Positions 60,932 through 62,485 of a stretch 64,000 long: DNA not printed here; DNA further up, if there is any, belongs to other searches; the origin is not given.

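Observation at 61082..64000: Tight three-gene operon: ABC/SMC-like ATPase + small acidic-motif protein + HerA-type ATPase, a candidate undescribed defence/DNA-processing system cut by the window edge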

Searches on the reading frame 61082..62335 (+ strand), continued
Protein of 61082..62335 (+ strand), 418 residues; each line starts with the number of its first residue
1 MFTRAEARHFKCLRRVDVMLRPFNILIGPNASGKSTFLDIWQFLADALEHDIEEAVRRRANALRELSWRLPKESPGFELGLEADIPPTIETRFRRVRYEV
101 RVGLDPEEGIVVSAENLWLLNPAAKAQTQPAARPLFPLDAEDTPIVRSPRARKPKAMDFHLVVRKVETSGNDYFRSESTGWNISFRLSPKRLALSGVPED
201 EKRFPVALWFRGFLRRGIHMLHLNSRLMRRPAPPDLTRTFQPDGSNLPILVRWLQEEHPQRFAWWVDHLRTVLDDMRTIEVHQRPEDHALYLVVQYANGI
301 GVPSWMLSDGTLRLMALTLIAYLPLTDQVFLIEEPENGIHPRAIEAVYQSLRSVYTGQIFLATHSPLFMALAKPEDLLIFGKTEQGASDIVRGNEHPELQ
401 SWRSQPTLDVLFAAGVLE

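Call 78: fold_search(model_id=the predicted structure, library=pdb)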
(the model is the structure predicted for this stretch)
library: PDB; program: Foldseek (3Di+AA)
matches with E <= 10: 1021; with E <= 0.001: 197
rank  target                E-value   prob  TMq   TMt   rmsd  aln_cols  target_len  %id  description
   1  8eea_C                3.9e-12  1.00  0.42  0.40  11.6       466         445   14  Structure of E.coli Septu (PtuAB) complex (released 2023-12-27)
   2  8eea_B                5.2e-12  1.00  0.41  0.46  11.6       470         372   15  Structure of E.coli Septu (PtuAB) complex (released 2023-12-27)
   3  8ee4_E                9.3e-12  1.00  0.41  0.43  11.4       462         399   13  Structure of PtuA (released 2024-01-03)
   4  8sux_C                1.0e-11  1.00  0.41  0.45  12.2       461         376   14  Structure of E. coli PtuA hexamer (released 2024-01-10)
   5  8eea_D                2.7e-11  1.00  0.43  0.40  11.5       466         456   13  Structure of E.coli Septu (PtuAB) complex (released 2023-12-27)
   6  8sux_F                3.3e-11  1.00  0.41  0.46  13.8       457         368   12  Structure of E. coli PtuA hexamer (released 2024-01-10)
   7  8eea_A                3.3e-11  1.00  0.41  0.45  10.3       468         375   14  Structure of E.coli Septu (PtuAB) complex (released 2023-12-27)
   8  6p74                  4.6e-11  1.00  0.42  0.35  14.9       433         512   14  OLD nuclease from Thermus Scotoductus (released 2020-01-29)
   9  8ee4_D                4.6e-11  1.00  0.42  0.44  13.8       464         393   14  Structure of PtuA (released 2024-01-03)
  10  8ee4_C                4.6e-11  1.00  0.42  0.43  11.4       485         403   14  Structure of PtuA (released 2024-01-03)
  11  9nnb_D                7.7e-11  1.00  0.43  0.37  13.5       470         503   12  Cryo-EM structure of the Retron Ec78 complex, PtuA:PtuB:RT (4:2:1) (released 2025-10-08)
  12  6qj2_A                9.1e-11  1.00  0.44  0.51  12.6       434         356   13  Crystal structure of the C. thermophilum condensin Smc4 ATPase head in complex with the C-terminal domain of Brn1 (released 2019-07-03)
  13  8u7i_A                1.1e-10  1.00  0.43  0.30  16.7       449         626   14  Structure of the phage immune evasion protein Gad1 bound to the Gabija GajAB complex (released 2023-11-22)
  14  8sux_D                1.2e-10  1.00  0.42  0.47  11.7       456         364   14  Structure of E. coli PtuA hexamer (released 2024-01-10)
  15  8x5i_D                1.3e-10  1.00  0.44  0.34  14.2       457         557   14  Structure of ATP/Mg2+ bound Gabija GajA (released 2024-02-28)
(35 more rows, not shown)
